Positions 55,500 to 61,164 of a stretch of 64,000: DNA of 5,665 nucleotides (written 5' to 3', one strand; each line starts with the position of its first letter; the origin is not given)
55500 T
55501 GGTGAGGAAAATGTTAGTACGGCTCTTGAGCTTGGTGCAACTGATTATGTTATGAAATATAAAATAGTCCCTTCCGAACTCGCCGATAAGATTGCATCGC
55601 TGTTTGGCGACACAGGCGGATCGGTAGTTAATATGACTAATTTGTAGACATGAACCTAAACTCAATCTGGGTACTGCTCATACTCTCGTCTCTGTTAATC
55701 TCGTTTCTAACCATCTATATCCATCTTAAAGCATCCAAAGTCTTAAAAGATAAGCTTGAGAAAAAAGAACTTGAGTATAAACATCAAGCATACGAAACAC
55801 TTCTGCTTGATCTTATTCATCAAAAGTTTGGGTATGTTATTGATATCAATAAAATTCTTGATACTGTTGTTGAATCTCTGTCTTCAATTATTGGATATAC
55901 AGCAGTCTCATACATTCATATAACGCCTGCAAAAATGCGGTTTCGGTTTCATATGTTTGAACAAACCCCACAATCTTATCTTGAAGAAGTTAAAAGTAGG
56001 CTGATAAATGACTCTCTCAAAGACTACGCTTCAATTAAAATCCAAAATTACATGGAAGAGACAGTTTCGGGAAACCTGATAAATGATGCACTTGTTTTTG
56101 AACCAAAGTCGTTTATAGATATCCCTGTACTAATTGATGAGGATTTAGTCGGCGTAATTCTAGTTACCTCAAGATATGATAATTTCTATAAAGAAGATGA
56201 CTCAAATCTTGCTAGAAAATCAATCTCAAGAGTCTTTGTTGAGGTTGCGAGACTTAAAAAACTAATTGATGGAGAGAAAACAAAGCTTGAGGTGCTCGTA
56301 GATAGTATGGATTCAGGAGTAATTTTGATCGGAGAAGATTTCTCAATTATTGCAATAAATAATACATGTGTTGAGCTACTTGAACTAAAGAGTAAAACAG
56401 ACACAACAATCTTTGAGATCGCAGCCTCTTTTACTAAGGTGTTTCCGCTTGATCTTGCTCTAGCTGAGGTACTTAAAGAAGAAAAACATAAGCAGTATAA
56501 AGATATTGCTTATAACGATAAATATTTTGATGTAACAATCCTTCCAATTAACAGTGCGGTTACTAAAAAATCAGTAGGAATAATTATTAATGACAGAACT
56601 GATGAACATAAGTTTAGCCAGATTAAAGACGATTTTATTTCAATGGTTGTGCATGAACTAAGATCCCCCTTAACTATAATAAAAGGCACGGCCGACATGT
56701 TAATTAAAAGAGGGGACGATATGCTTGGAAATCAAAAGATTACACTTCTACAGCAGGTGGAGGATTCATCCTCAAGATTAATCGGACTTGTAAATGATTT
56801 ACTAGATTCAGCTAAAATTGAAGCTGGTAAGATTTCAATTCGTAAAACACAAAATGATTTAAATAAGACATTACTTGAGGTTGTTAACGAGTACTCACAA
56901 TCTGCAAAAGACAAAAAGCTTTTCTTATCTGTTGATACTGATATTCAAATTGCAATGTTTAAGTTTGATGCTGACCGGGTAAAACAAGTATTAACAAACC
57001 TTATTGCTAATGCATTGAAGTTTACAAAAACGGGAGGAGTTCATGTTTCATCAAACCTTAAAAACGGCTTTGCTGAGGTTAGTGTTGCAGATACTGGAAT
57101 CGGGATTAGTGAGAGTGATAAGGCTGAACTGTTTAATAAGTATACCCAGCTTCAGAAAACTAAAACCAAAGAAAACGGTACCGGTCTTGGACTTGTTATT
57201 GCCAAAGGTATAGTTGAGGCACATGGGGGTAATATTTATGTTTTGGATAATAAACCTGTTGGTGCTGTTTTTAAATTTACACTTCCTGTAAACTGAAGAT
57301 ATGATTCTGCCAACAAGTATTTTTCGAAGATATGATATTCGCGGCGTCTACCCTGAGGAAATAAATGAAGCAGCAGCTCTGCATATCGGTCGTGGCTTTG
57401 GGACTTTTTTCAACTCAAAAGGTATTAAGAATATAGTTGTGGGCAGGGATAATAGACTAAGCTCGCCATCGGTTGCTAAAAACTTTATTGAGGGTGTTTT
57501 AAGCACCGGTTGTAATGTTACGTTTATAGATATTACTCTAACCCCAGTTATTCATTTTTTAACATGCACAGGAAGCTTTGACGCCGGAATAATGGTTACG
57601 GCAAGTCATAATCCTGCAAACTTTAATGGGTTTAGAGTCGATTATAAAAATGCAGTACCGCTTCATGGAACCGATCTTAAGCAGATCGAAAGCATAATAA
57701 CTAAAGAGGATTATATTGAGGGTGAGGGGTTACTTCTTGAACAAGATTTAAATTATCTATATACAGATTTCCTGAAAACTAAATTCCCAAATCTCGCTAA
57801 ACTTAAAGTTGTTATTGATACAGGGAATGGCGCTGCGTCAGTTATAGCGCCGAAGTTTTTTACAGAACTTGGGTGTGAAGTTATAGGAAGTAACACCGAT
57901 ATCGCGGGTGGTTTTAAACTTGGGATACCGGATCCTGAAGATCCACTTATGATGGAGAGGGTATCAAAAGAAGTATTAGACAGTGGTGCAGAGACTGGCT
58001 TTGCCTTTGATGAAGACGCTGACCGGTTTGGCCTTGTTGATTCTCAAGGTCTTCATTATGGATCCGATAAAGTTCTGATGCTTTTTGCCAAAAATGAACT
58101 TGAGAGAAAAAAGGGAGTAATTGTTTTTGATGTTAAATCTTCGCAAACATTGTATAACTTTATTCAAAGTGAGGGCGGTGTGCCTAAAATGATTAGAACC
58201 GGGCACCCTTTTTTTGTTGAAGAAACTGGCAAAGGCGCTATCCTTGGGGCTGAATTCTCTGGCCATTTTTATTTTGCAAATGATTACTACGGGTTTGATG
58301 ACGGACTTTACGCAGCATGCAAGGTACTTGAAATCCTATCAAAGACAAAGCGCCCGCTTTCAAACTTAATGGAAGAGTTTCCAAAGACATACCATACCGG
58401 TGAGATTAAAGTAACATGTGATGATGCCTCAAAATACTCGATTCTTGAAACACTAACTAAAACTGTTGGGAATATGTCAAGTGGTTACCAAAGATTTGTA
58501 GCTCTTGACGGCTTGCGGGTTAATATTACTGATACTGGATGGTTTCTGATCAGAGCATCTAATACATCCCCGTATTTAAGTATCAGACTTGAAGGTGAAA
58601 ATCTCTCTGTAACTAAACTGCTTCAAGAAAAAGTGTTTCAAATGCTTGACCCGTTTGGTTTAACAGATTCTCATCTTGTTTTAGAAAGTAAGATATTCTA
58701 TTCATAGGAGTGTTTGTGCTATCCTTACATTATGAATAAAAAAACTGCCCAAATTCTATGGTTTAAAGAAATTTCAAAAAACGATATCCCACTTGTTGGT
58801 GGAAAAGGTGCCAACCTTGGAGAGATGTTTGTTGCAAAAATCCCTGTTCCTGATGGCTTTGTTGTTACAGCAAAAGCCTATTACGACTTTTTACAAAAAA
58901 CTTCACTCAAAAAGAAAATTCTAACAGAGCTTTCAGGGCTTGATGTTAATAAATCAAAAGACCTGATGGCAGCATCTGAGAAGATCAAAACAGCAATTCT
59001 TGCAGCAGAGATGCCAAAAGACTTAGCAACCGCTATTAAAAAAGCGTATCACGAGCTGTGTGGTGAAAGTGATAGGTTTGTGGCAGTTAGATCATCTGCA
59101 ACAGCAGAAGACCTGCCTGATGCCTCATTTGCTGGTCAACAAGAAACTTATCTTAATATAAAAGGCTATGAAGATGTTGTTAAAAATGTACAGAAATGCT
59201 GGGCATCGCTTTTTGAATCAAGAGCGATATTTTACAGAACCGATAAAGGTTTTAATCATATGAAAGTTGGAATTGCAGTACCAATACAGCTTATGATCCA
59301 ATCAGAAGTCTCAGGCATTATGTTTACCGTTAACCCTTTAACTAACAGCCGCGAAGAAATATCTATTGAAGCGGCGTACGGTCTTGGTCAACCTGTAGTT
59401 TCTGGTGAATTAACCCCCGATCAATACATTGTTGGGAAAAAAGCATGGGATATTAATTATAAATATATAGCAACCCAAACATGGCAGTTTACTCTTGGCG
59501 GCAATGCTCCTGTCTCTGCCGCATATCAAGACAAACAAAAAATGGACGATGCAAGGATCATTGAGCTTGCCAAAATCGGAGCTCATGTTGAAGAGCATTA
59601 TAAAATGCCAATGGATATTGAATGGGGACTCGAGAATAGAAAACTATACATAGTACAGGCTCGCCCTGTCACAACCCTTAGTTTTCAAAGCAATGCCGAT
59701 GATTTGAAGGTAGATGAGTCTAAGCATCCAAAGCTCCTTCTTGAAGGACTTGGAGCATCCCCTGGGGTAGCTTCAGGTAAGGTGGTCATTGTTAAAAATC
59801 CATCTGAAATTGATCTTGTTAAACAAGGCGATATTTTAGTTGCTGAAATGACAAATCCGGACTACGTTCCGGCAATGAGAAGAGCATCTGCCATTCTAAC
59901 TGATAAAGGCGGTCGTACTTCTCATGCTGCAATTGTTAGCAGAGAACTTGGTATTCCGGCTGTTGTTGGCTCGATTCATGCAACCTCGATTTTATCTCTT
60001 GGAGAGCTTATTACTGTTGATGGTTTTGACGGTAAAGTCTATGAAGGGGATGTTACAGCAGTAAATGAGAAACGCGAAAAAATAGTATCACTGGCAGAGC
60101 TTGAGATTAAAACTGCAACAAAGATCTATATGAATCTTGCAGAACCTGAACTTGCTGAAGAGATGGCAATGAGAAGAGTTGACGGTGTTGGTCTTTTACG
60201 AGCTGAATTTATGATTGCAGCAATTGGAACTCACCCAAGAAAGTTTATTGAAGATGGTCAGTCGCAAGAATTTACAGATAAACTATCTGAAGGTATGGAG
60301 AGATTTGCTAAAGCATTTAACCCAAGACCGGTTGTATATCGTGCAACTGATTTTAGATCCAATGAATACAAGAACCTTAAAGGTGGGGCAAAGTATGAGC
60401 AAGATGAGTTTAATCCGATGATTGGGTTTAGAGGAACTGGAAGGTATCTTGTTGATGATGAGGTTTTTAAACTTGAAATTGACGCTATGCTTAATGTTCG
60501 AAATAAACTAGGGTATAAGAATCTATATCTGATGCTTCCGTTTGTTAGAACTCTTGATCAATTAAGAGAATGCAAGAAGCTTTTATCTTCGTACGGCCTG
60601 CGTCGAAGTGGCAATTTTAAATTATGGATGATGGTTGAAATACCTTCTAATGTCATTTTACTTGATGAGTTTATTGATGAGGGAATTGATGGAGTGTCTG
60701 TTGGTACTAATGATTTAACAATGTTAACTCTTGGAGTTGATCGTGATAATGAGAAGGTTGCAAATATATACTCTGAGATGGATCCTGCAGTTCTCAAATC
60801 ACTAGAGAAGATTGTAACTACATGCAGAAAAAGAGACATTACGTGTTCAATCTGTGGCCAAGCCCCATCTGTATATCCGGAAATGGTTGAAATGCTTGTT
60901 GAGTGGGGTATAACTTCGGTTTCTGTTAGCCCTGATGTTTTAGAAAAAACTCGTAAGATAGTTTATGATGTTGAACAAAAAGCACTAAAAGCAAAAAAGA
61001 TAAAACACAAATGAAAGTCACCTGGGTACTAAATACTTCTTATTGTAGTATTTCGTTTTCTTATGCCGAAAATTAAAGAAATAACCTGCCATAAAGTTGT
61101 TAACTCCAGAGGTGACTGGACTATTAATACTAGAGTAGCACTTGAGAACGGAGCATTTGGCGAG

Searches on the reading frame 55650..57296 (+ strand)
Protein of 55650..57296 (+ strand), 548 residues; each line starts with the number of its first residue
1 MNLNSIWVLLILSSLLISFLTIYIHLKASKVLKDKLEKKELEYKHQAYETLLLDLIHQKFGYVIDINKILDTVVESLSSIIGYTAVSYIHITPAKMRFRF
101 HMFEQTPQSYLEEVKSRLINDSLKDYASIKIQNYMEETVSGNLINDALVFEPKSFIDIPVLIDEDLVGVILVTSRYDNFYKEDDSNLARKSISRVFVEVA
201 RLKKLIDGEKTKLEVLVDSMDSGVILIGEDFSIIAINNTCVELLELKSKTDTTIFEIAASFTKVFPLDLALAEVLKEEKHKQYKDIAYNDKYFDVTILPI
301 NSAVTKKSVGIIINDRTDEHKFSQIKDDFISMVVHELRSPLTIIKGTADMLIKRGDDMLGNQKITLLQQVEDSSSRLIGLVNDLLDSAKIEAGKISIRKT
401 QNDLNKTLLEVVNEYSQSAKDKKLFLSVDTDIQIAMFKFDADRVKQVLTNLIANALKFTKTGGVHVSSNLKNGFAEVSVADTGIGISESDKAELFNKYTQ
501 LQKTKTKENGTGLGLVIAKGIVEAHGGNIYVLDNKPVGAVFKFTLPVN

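Call 57: search_protein_families(library=ncbifam, max_evalue=1e-10, proteins=[window:55650-57296:+])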
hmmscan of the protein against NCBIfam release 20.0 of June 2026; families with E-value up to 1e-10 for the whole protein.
window:55650-57296:+ (548 aa): 65 families (the best 25 are shown)
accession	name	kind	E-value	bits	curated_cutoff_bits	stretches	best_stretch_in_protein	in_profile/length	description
NF046044.1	PnpS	equivalog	1.8e-60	205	400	1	182-546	26-390/390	two-component system histidine kinase PnpS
TIGR02956.1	TMAO_torS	equivalog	2.5e-52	178.2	676.5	1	320-547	458-682/967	TMAO reductase system sensor histidine kinase/response regulator TorS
NF033092.0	HK_WalK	equivalog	6.5e-52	176.9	725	1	190-547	237-594/594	cell wall metabolism sensor histidine kinase WalK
TIGR02966.1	phoR_proteo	equivalog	2.8e-47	161.4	334.2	1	210-545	5-333/333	phosphate regulon sensor histidine kinase PhoR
NF038297.2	hybrid_HK_HrmK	equivalog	1.8e-45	155.7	725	1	320-547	229-457/607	hybrid histidine kinase/response regulator HrmK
NF008318.0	PRK11107.1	equivalog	4.1e-45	154.2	890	1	323-547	290-518/920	two-component sensor histidine kinase BarA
NF047874.1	MASE3_PAS_HK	subfamily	5e-45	154.4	560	1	188-547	242-625/655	MASE3 domain-containing sensor histidine kinase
NF045911.1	TCSHisKinNblS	equivalog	1.3e-44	152.6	1000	1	207-547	262-620/621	two-component system sensor histidine kinase NblS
NF006800.0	PRK09303.1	equivalog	3.2e-41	141.5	342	1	324-547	149-377/383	histidine kinase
NF041947.1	LuxQ_Vibrio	equivalog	7.5e-41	139.9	1200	1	317-548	463-697/843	quorum-sensing autoinducer 2 sensor kinase/phosphatase LuxQ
NF047465.1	hybrid_HK_LvrA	exception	1.5e-40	139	1200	1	321-547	197-422/819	hybrid histidine kinase/response regulator LvrA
NF040691.1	MtrAB_MtrB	equivalog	1.9e-38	132.7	450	1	321-547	266-492/507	MtrAB system histidine kinase MtrB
NF041735.1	hist_kin_RppB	equivalog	3.4e-37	128.3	400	1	327-546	217-438/438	two-component system sensor histidine kinase RppB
NF008312.0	PRK11100.1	equivalog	1e-36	126.8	356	1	328-546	258-473/477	two-component system sensor histidine kinase CreC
NF008302.0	PRK11091.1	equivalog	1.8e-36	125.6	838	1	321-547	278-505/779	aerobic respiration two-component sensor histidine kinase ArcB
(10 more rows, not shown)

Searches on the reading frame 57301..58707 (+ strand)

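Call 57: search_protein_families(library=ncbifam, max_evalue=1e-10, proteins=[window:57301-58707:+])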
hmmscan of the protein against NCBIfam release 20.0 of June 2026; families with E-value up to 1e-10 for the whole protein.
window:57301-58707:+ (468 aa): 5 families
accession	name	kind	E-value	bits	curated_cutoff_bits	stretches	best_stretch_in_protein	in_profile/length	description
NF046027.1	PhglucPhmanMutPgmG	equivalog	2.1e-100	336.5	600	1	5-454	7-455/460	phosphoglucomutase/phosphomannomutase PgmG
TIGR03990.1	Arch_GlmM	equivalog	1.9e-91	307.2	439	1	7-448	3-443/444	phosphoglucosamine mutase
NF007088.0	PRK09542.1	equivalog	1.4e-81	274.9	618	1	6-448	10-452/456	phosphomannomutase/phosphoglucomutase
TIGR01455.1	glmM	equivalog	1.7e-56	191.8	447.55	1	13-447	6-438/442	phosphoglucosamine mutase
NF011943.0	PRK15414.1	subfamily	2.8e-50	171.7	801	1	7-449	6-451/456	phosphomannomutase CpsG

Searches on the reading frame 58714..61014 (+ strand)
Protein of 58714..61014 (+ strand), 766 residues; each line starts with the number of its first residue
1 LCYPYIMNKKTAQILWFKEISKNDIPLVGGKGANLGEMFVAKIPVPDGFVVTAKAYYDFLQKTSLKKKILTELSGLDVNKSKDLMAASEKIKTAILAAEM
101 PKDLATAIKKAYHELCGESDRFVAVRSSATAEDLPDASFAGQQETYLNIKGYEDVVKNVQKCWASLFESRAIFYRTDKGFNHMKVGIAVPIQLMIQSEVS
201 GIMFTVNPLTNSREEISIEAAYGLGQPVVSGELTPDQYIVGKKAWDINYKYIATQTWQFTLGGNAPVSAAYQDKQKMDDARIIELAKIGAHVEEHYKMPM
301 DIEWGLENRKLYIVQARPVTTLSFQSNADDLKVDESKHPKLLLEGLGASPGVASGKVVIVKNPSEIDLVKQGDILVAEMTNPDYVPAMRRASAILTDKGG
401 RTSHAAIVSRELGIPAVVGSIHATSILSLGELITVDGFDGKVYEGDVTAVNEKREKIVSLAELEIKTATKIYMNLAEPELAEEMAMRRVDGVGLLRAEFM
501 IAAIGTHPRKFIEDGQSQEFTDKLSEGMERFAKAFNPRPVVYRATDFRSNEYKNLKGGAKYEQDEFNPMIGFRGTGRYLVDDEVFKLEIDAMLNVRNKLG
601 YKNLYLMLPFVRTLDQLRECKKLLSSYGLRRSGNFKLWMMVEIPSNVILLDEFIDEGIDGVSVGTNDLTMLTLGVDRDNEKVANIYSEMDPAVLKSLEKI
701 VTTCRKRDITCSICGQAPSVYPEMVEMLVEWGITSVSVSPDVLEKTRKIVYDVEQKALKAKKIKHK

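Call 57: search_protein_families(library=ncbifam, max_evalue=1e-10, proteins=[window:58714-61014:+])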
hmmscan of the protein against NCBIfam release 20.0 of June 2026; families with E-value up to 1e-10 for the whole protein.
window:58714-61014:+ (766 aa): 26 families (the best 25 are shown)
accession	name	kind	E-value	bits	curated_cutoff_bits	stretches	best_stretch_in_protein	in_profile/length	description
NF005057.0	PRK06464.1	equivalog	5.3e-286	950.8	598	1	9-760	2-795/798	phosphoenolpyruvate synthase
TIGR01418.1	PEP_synth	equivalog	1.3e-272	906.8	739.75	1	14-755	2-784/784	pyruvate, water dikinase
NF004878.0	PRK06241.1-3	subfamily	9.9e-122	407.7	945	2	13-323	4-315/891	phosphoenolpyruvate synthase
NF004877.0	PRK06241.1-2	subfamily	8.4e-112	375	866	2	13-323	4-316/869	phosphoenolpyruvate synthase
NF041857.1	RIF_Ptrans_rph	equivalog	2.4e-105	353.7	999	2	14-329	3-320/864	rifamycin-inactivating phosphotransferase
NF004879.0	PRK06241.1-4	equivalog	1.1e-101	341.4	976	2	13-330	4-323/868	phosphoenolpyruvate synthase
NF052631.1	prodigiosin_PigC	equivalog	5.2e-92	309.2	1300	2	25-327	13-305/883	prodigiosin ligase PigC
NF004881.0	PRK06241.2-2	equivalog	9.1e-91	305.5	883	2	24-332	15-322/898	phosphoenolpyruvate synthase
NF052632.1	undecylprod_RedH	equivalog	5.5e-85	286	1350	2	19-326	8-300/880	undecylprodigiosin ligase RedH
NF004880.0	PRK06241.2-1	equivalog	4.6e-84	282.9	972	2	14-325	4-286/837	phosphoenolpyruvate synthase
NF000283.1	RPH_KJ151292.1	equivalog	4.4e-75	253.5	1700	2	23-330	15-324/865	rifamycin-inactivating phosphotransferase Rph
NF004883.0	PRK06241.2-4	equivalog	2.9e-71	240.8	1063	2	28-326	32-334/928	phosphoenolpyruvate synthase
NF004882.0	PRK06241.2-3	equivalog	7.2e-60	203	850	2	19-323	3-280/827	phosphoenolpyruvate synthase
TIGR01828.1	pyru_phos_dikin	equivalog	2.3e-54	184.7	843.45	2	332-502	377-562/865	pyruvate, phosphate dikinase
TIGR01417.1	PTS_I_fam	equivalog_domain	2.5e-48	164.9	341.7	1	392-759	176-545/565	phosphoenolpyruvate--protein phosphotransferase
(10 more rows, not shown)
